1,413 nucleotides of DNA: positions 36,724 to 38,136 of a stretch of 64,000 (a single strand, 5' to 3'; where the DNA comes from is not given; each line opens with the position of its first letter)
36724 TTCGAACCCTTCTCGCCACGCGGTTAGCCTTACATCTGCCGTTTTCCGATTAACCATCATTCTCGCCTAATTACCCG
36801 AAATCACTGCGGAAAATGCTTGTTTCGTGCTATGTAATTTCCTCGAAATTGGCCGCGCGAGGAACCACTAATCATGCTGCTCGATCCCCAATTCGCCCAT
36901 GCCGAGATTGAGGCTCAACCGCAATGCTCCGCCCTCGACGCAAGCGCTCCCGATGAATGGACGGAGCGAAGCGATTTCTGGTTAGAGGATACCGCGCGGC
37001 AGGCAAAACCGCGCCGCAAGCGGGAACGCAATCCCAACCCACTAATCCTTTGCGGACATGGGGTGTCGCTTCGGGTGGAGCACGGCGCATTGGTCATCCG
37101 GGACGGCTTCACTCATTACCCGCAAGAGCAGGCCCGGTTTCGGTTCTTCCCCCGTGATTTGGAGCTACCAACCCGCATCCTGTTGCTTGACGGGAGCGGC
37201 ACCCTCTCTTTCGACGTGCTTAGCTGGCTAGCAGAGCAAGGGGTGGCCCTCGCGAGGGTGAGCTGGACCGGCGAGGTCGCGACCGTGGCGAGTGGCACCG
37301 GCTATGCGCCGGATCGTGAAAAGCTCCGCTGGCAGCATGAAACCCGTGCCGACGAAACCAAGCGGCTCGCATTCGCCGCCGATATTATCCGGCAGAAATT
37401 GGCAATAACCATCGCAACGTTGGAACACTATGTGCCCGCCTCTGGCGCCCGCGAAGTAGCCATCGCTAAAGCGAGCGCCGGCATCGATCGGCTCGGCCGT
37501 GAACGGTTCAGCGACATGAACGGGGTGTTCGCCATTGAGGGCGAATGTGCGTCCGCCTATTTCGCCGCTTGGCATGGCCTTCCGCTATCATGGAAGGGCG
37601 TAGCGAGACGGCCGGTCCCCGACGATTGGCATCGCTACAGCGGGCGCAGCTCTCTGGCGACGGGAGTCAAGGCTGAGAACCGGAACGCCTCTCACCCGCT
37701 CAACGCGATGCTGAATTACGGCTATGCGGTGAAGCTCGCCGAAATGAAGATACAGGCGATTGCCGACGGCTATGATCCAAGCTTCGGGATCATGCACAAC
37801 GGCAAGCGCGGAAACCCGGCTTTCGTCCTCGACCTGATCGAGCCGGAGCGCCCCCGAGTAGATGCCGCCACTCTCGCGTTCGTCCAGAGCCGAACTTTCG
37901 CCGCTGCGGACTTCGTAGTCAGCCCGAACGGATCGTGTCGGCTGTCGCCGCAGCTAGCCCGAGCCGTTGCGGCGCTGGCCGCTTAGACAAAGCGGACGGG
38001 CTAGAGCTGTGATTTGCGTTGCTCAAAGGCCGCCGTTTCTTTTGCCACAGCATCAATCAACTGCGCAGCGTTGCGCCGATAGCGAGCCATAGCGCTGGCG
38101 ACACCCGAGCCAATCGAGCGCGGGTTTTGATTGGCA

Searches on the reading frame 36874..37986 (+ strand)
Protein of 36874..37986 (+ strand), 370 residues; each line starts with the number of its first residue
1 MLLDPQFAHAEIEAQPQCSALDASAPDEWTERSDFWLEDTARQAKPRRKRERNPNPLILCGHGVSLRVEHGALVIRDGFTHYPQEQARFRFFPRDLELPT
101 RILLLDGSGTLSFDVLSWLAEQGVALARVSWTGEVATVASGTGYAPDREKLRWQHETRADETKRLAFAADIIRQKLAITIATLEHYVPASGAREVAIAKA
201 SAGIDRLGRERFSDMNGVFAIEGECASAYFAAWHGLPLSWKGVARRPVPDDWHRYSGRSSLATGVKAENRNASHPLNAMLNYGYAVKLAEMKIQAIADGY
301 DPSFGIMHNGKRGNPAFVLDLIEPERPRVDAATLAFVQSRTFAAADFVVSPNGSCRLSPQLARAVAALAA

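Call 7: search_protein_families(library=pfam, proteins=[window:36874-37986:+], max_evalue=0.01)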
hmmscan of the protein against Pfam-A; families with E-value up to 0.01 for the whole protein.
window:36874-37986:+ (370 aa): 1 family
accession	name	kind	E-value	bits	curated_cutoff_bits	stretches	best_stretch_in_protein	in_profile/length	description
PF01867.21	Cas_Cas1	-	1.7e-34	119.7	22.3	1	59-366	3-278/283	CRISPR associated protein Cas1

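Call 8: search_protein_families(library=ncbifam, proteins=[window:36874-37986:+], max_evalue=0.01)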
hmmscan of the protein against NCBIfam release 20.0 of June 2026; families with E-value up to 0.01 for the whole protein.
window:36874-37986:+ (370 aa): 9 families
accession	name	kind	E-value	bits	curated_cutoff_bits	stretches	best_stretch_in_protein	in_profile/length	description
NF049935.1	cas4g_cas1g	exception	6.1e-25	87.7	560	1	16-364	181-494/546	CRISPR-associated endonuclease Cas4g/Cas1g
TIGR00287.1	cas1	equivalog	3.6e-24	85.5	71.7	1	101-359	37-275/327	CRISPR-associated endonuclease Cas1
TIGR04093.1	cas1_CYANO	exception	5.6e-22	78.1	385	2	269-360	187-278/334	type I-D CRISPR-associated endonuclease Cas1d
TIGR03640.1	cas1_DVULG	exception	2.6e-17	63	385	1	110-363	49-288/340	type I-C CRISPR-associated endonuclease Cas1c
TIGR03639.1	cas1_NMENI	exception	8.7e-17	61.3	120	1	270-335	165-231/278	type II CRISPR-associated endonuclease Cas1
TIGR03983.1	cas1_MYXAN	equivalog_domain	1.8e-09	37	358.05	1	194-350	143-282/347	type I-MYXAN CRISPR-associated endonuclease Cas1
TIGR04329.1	cas1_PREFRAN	exception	2.3e-06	26.9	300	1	271-350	184-263/317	type V CRISPR-associated endonuclease Cas1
TIGR03638.1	cas1_ECOLI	exception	5.3e-06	25.9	215.6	0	268-321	164-215/269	type I-E CRISPR-associated endonuclease Cas1e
TIGR03641.1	cas1_HMARI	exception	0.001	18.5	304.1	0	149-237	83-166/324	type I-B CRISPR-associated endonuclease Cas1b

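Call 13: find_homologous_proteins(query=window:36874-37986:+, max_evalue=1e-10)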
Query window:36874-37986:+ (370 aa): 711 proteins with E <= 1e-10 among 8000 candidates; the best 120 are listed.
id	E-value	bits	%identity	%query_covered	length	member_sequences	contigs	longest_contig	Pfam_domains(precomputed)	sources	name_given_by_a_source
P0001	7.9e-248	840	100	100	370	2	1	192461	PF01867.22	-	-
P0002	7.0e-194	662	78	99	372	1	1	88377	PF01867.22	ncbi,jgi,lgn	ncbi:MAG TPA: CRISPR-associated endonuclease Cas1 [Allosphingosinicella sp.]|jgi:CRISPR-associated e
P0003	7.2e-184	629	74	99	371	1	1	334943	PF01867.22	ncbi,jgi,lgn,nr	ncbi:MAG TPA: CRISPR-associated endonuclease Cas1 [Allosphingosinicella sp.]|jgi:CRISPR-associated e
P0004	3.0e-178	611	73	99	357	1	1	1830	PF01867.22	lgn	-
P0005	5.8e-177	607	72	100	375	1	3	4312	PF01867.22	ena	-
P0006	1.2e-175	602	71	99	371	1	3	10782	PF01867.22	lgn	-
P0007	1.6e-175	602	76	93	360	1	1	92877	PF01867.22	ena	-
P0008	2.0e-175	602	72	99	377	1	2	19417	PF01867.22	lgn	-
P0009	4.3e-174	597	73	92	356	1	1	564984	PF01867.22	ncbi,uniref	ncbi:CRISPR-associated endonuclease Cas1 [Sphingomonas sp. UYEF23]|uniref:CRISPR-associated endonucl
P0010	6.6e-173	593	70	99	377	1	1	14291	PF01867.22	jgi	jgi:CRISP-associated protein Cas1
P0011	4.2e-172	591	74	92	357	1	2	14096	PF01867.22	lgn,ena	-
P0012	5.4e-172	590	74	92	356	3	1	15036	PF01867.22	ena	-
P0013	1.0e-171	589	74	92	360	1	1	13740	PF01867.22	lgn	-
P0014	5.5e-171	587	73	92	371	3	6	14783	PF01867.22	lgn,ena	-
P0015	7.6e-171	587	74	93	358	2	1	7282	PF01867.22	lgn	-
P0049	2.6e-163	562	71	92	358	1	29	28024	PF01867.22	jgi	jgi:CRISP-associated protein Cas1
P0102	4.2e-155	535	68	92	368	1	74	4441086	PF01867.22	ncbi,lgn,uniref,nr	ncbi:CRISPR-associated endonuclease Cas1 [Sphingomonas sp. CL5.1]|uniref:CRISPR-associated endonucle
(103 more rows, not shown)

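Call 14: find_related_loci(query=window:36874-37986:+, collection=genome_contigs, flank=10000)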
Query window:36874-37986:+ (370 aa) in genome_contigs; peptide patterns used: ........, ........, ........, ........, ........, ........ (x = any residue, [..] = any of these).
76 stretches matched a pattern; 8 encode a relative of the query (tblastn E <= 1e-3); 8 distinct loci.
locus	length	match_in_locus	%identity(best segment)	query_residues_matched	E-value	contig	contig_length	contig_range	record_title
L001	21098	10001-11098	78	1-366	0e+0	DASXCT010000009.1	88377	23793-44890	MAG TPA_asm: Allosphingosinicella sp. isolate SMAG_U5067 k141_57424, whole genome shotgun sequence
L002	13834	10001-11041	68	16-368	8e-166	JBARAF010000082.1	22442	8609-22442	MAG: Croceibacterium sp. isolate MFD03245_ilm_asm_bin27 k127_114299, whole genome shotgun sequence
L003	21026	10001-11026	69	27-368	2e-161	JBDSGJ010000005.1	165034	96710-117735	MAG: Sphingomicrobium sp. isolate cluster1_bin.25 k127_10271010, whole genome shotgun sequence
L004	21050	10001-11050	59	15-370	1e-144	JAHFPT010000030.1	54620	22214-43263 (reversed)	MAG: Novosphingobium sp. isolate nzgw533 NODE_646_length_54621_cov_4.046477, whole genome shotgun sequence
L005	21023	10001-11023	60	27-367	4e-142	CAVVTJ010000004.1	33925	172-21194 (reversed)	MAG: uncultured Alphaproteobacteria bacterium isolate MFD02832.bin.1.134 genome assembly, contig: contig_42119, whole ge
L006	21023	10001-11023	54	28-368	1e-111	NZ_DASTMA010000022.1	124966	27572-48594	MAG: Sphingomonas sp. isolate SMAG_U3283 k141_947028, whole genome shotgun sequence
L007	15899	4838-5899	41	12-367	7e-93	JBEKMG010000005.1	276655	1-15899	MAG: Rhizomicrobium sp. isolate SPRUCE 389 SPRUCE_389_5, whole genome shotgun sequence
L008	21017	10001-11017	40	29-368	2e-85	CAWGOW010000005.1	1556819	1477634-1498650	MAG: uncultured Alphaproteobacteria bacterium isolate MFD04540.bin.1.156 genome assembly, contig: contig_5721, whole gen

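Call 24: find_encoding_contigs(protein=P0102, flank=10000, max_places=10)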
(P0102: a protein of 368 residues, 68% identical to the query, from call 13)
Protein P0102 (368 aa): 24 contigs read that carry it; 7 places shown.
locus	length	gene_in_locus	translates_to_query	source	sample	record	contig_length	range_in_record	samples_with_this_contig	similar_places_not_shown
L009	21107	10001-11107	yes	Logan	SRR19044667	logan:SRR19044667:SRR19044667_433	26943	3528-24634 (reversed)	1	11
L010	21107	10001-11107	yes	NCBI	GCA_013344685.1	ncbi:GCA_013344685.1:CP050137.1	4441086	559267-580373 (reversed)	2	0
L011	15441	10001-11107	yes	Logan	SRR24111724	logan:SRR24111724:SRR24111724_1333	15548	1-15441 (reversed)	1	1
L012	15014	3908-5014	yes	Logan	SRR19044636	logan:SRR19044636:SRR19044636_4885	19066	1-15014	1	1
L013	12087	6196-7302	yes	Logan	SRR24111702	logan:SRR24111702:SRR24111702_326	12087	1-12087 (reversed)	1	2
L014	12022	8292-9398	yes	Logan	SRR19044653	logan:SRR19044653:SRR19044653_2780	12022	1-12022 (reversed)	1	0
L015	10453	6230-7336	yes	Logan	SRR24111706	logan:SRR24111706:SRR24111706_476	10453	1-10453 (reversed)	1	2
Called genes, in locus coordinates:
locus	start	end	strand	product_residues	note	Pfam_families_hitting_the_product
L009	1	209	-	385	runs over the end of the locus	PF02771:Acyl-CoA_dh_N, PF02770:Acyl-CoA_dh_M, PF00441:Acyl-CoA_dh_1, PF08028:Acyl-CoA_dh_2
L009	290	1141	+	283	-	PF00126:HTH_1, PF03466:LysR_substrate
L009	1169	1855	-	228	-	PF13441:Gly-zipper_YMGG, PF13488:Gly-zipper_Omp, PF00691:OmpA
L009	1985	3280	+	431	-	PF01595:CNNM, PF00571:CBS (faint), PF03471:CorC_HlyC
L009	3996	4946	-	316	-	-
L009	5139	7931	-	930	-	-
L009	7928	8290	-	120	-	-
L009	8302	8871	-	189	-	-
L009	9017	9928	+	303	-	-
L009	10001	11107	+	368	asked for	PF01867:Cas_Cas1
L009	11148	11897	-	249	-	PF13455:MUG113 (weak)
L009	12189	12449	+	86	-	PF01381:HTH_3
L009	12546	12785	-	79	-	PF10073:GapR_DNA-bd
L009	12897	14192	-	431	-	PF01979:Amidohydro_1, PF07969:Amidohydro_3 (weak)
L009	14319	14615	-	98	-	PF06844:DUF1244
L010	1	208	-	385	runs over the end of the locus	PF02771:Acyl-CoA_dh_N, PF02770:Acyl-CoA_dh_M, PF00441:Acyl-CoA_dh_1, PF08028:Acyl-CoA_dh_2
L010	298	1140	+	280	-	PF00126:HTH_1, PF03466:LysR_substrate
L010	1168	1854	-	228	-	PF13441:Gly-zipper_YMGG, PF13488:Gly-zipper_Omp, PF00691:OmpA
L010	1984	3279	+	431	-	PF01595:CNNM, PF00571:CBS (faint), PF03471:CorC_HlyC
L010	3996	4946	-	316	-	-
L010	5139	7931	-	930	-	-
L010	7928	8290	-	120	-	-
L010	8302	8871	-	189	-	-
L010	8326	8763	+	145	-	-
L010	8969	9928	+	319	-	-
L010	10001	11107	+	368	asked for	PF01867:Cas_Cas1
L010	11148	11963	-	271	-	PF13455:MUG113 (weak)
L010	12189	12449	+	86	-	PF01381:HTH_3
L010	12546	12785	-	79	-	PF10073:GapR_DNA-bd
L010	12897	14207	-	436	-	PF01979:Amidohydro_1, PF07969:Amidohydro_3 (weak)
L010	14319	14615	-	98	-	PF06844:DUF1244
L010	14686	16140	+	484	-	PF00224:PK, PF02887:PK_C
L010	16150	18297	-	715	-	PF00593:TonB_dep_Rec_b-barrel, PF25183:OMP_b-brl_4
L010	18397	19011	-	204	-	PF00702:Hydrolase, PF13419:HAD_2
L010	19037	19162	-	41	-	PF00444:Ribosomal_L36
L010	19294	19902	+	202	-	PF13590:DUF4136 (weak)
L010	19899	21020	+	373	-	PF18027:Pepdidase_M14_N, PF00246:Peptidase_M14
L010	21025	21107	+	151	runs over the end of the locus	PF00583:Acetyltransf_1, PF13673:Acetyltransf_10 (weak), PF13508:Acetyltransf_7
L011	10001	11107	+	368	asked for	PF01867:Cas_Cas1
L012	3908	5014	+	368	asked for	PF01867:Cas_Cas1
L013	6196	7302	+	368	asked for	PF01867:Cas_Cas1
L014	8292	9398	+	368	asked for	PF01867:Cas_Cas1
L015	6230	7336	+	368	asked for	PF01867:Cas_Cas1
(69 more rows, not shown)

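Call 28: find_related_loci(query=A1, collection=metagenome_contigs, flank=10000)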
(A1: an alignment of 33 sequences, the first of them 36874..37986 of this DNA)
Query A1 (370 aa) in metagenome_contigs; peptide patterns used: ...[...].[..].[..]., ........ (x = any residue, [..] = any of these).
325 stretches matched a pattern; 105 encode a relative of the query (tblastn E <= 1e-3); the best 80 are kept; 80 distinct loci.
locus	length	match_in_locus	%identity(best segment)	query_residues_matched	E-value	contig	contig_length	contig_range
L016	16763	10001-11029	73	28-370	2e-174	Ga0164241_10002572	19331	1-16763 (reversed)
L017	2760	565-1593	71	28-368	0e+0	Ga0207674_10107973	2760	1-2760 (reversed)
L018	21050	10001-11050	70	19-368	7e-171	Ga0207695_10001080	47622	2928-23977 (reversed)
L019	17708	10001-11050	69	19-368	3e-170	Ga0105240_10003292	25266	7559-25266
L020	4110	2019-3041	70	28-368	1e-171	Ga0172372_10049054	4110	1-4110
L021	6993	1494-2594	66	2-368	1e-163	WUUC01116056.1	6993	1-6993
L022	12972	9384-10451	67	12-369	3e-162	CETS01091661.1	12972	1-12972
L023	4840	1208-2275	67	12-369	1e-165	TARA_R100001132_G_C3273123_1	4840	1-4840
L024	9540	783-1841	65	1-366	6e-160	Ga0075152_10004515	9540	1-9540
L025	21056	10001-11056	65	11-368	8e-159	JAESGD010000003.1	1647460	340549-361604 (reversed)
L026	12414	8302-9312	68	27-363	6e-158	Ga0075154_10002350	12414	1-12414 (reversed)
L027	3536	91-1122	67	27-370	4e-162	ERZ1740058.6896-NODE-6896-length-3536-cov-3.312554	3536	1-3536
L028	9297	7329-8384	64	17-368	3e-154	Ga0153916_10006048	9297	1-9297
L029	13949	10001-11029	62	28-368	7e-154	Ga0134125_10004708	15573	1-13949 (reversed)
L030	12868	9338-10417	60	1-360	4e-151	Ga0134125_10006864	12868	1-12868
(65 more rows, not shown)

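Call 46: find_homologous_proteins(query=L010:1984-3279:+, max_evalue=1e-150)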
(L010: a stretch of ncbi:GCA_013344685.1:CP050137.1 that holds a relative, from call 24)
Query L010:1984-3279:+ (431 aa): 6878 proteins with E <= 1e-150 among 8000 candidates; the best 120 are listed.
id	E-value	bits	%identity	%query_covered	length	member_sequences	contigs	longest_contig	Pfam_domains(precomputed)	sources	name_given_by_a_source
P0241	1.9e-266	901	100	100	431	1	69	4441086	PF01595.26,PF03471.23,PF00571.34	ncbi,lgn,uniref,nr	ncbi:HlyC/CorC family transporter [Sphingomonas sp. CL5.1]|uniref:hemolysin family protein n=1 Tax=S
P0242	1.5e-260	882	97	100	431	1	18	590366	PF01595.26,PF03471.23,PF00571.34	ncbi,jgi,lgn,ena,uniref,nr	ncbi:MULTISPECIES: hemolysin family protein [unclassified Sphingomonas]|uniref:hemolysin family prot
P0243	5.3e-259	877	97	100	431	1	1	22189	PF01595.26,PF03471.23,PF00571.34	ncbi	-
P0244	4.3e-254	861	95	100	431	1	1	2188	PF01595.26,PF03471.23,PF00571.34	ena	-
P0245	1.2e-252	856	95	100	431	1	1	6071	PF01595.26,PF03471.23,PF00571.34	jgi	-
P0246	2.7e-248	842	93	100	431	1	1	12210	PF01595.26,PF03471.23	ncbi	ncbi:MAG: hemolysin family protein [Sphingomonas bacterium]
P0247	1.2e-246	836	92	100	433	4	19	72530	PF01595.26,PF03471.23,PF00571.34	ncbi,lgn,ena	-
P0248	1.7e-245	832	92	100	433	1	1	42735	PF01595.26,PF03471.23,PF00571.34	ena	-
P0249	3.2e-245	832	92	100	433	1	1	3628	PF01595.26,PF03471.23,PF00571.34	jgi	-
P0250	6.7e-245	830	92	100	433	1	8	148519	PF01595.26,PF03471.23,PF00571.34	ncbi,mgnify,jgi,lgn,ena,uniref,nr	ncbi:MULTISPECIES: hemolysin family protein [Sphingomonas]|mgnify:CR=1 FL=1|uniref:Hemolysin family 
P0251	7.4e-245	830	92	100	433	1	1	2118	PF01595.26,PF03471.23,PF00571.34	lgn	-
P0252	2.3e-244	829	92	100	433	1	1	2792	PF01595.26,PF03471.23,PF00571.34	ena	-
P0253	2.8e-244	828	92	100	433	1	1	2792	PF01595.26,PF03471.23,PF00571.34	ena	-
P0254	4.7e-244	828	92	100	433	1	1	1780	PF01595.26,PF03471.23,PF00571.34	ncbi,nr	ncbi:HlyC/CorC family transporter [Nostoc ellipsosporum NOK]|nr:HlyC/CorC family transporter [Nostoc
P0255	5.4e-244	827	92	100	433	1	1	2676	PF01595.26,PF03471.23,PF00571.34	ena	-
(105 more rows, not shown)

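Call 47: find_encoding_contigs(protein=P0242, flank=4000, max_places=4)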
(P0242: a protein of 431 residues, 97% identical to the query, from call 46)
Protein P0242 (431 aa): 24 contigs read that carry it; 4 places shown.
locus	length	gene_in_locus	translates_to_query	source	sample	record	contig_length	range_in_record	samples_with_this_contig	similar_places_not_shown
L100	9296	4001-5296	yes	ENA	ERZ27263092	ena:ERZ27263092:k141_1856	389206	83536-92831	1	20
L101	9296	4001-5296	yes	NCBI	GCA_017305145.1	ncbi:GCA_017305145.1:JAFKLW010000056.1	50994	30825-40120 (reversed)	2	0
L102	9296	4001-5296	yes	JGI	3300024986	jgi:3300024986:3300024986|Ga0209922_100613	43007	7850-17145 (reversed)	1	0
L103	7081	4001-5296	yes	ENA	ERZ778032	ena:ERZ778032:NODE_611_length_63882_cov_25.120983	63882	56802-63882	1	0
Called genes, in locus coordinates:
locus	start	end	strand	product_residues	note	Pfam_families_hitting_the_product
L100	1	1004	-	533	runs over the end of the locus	PF01039:Carboxyl_trans, PF03255:ACCA, PF06833:MdcE (faint)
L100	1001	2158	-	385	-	PF02771:Acyl-CoA_dh_N, PF02770:Acyl-CoA_dh_M, PF00441:Acyl-CoA_dh_1, PF08028:Acyl-CoA_dh_2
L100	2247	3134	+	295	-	PF00126:HTH_1, PF03466:LysR_substrate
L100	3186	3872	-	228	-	PF13441:Gly-zipper_YMGG, PF13488:Gly-zipper_Omp, PF00691:OmpA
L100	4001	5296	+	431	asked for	PF01595:CNNM, PF00571:CBS (faint), PF03471:CorC_HlyC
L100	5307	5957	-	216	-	PF02798:GST_N, PF13417:GST_N_3, PF13409:GST_N_2, PF13410:GST_C_2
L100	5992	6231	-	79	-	PF10073:GapR_DNA-bd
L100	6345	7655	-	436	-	PF01979:Amidohydro_1, PF07969:Amidohydro_3 (faint)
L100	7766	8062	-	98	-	PF06844:DUF1244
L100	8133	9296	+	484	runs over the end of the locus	PF00224:PK, PF02887:PK_C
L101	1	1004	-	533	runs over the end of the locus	PF01039:Carboxyl_trans, PF03255:ACCA, PF06833:MdcE (faint)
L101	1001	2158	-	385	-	PF02771:Acyl-CoA_dh_N, PF02770:Acyl-CoA_dh_M, PF00441:Acyl-CoA_dh_1, PF08028:Acyl-CoA_dh_2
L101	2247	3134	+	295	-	PF00126:HTH_1, PF03466:LysR_substrate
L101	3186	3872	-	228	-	PF13441:Gly-zipper_YMGG, PF13488:Gly-zipper_Omp, PF00691:OmpA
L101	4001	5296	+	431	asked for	PF01595:CNNM, PF00571:CBS (faint), PF03471:CorC_HlyC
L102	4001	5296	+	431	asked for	PF01595:CNNM, PF00571:CBS (faint), PF03471:CorC_HlyC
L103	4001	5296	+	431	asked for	PF01595:CNNM, PF00571:CBS (faint), PF03471:CorC_HlyC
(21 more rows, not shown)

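Call 48: find_encoding_contigs(protein=P0243, flank=4000, max_places=2)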
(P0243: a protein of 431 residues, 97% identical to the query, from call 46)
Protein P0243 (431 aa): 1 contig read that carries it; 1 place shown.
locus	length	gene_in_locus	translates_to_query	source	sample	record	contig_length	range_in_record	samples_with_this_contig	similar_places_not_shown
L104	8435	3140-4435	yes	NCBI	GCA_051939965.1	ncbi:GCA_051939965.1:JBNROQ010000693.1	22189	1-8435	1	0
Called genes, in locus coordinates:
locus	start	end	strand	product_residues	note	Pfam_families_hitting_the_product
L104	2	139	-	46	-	?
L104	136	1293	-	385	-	PF02771:Acyl-CoA_dh_N, PF02770:Acyl-CoA_dh_M, PF00441:Acyl-CoA_dh_1, PF08028:Acyl-CoA_dh_2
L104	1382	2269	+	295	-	PF00126:HTH_1, PF03466:LysR_substrate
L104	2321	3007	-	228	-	PF13441:Gly-zipper_YMGG, PF13488:Gly-zipper_Omp, PF00691:OmpA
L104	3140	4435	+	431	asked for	PF01595:CNNM, PF00571:CBS (faint), PF03471:CorC_HlyC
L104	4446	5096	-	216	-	PF02798:GST_N, PF13417:GST_N_3, PF13409:GST_N_2, PF13410:GST_C_2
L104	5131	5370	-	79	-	PF10073:GapR_DNA-bd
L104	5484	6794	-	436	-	PF01979:Amidohydro_1, PF07969:Amidohydro_3 (faint)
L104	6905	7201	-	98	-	PF06844:DUF1244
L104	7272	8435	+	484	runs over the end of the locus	PF00224:PK, PF02887:PK_C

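Call 50: search_solved_structures(query=window:36874-37986:+, max_evalue=0.001)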
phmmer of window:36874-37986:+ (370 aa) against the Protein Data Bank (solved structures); distinct sequences matched with E-value up to 0.001: 5.
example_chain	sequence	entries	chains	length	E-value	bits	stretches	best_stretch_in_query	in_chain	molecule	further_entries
6opm_A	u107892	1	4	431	7.4e-19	71.6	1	57-365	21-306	CRISPR-associated endonuclease Cas1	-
4n06_A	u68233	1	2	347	6e-12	48.9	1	57-365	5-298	CRISPR-associated endonuclease Cas1 1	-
7mi4_A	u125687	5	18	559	1.3e-10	44.5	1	269-360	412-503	CRISPR-associated exonuclease Cas4/endonuclease Cas1 fusion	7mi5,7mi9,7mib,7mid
7cr6_A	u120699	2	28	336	1.2e-09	41.3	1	241-360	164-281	CRISPR-associated endonuclease Cas1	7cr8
4zkj_A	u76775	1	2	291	1.1e-05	28.3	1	269-332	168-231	CRISPR-associated protein Cas1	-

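Call 61: find_encoding_contigs(protein=P0049, flank=10000, max_places=10)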
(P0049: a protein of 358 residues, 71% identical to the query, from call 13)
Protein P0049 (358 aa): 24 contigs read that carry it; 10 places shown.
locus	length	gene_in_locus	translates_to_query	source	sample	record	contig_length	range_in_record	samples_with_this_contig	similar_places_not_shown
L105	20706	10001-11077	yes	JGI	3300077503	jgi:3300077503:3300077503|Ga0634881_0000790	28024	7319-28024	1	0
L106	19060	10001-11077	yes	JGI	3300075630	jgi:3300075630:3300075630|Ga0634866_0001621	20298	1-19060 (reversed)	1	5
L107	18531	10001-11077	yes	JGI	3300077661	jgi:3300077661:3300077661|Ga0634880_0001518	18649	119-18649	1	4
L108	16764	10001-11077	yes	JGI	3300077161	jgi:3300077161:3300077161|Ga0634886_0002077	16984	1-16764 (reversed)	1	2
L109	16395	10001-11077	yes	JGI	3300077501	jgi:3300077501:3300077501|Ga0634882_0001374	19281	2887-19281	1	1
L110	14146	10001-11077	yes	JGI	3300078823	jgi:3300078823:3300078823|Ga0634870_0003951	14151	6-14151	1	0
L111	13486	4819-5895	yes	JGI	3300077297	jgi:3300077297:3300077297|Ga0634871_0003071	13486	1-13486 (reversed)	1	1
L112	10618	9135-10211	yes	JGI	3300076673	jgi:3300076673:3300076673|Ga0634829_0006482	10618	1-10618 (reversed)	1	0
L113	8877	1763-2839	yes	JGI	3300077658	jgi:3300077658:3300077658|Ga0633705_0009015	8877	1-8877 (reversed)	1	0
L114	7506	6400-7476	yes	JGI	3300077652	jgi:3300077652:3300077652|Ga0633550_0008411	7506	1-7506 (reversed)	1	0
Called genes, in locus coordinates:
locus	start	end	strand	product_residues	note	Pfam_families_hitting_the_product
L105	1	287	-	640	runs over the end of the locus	PF13292:DXP_synthase_N, PF00456:Transketolase_N (faint), PF00676:E1_dh (weak), PF02779:Transket_pyr, PF02780:Transketolase_C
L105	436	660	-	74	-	PF07638:Sigma70_ECF (weak), PF08281:Sigma70_r4_2, PF04545:Sigma70_r4 (weak)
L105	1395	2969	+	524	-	PF00239:Resolvase, PF07508:Recombinase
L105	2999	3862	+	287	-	PF02195:ParB_N, PF07506:RepB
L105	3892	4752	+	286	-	PF07506:RepB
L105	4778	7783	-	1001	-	-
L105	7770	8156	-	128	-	-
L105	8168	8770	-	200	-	-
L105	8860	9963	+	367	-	-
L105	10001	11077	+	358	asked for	PF01867:Cas_Cas1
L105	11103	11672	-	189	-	-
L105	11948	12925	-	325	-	-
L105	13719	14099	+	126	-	-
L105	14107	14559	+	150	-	-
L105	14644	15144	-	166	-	-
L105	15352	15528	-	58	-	PF12244:DUF3606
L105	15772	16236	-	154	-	PF01475:FUR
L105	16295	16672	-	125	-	PF03203:MerC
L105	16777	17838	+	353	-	PF02628:COX15-CtaA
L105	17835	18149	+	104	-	PF03091:CutA1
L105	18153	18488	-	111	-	-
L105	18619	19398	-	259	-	PF00027:cNMP_binding, PF13545:HTH_Crp_2, PF12802:MarR_2 (weak), PF00325:Crp (weak)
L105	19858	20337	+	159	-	PF00572:Ribosomal_L13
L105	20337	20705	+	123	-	?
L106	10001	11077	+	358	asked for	PF01867:Cas_Cas1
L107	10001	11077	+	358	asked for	PF01867:Cas_Cas1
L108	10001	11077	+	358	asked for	PF01867:Cas_Cas1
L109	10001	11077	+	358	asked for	PF01867:Cas_Cas1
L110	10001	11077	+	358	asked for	PF01867:Cas_Cas1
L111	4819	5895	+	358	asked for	PF01867:Cas_Cas1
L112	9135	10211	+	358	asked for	PF01867:Cas_Cas1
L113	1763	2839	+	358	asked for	PF01867:Cas_Cas1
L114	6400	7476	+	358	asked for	PF01867:Cas_Cas1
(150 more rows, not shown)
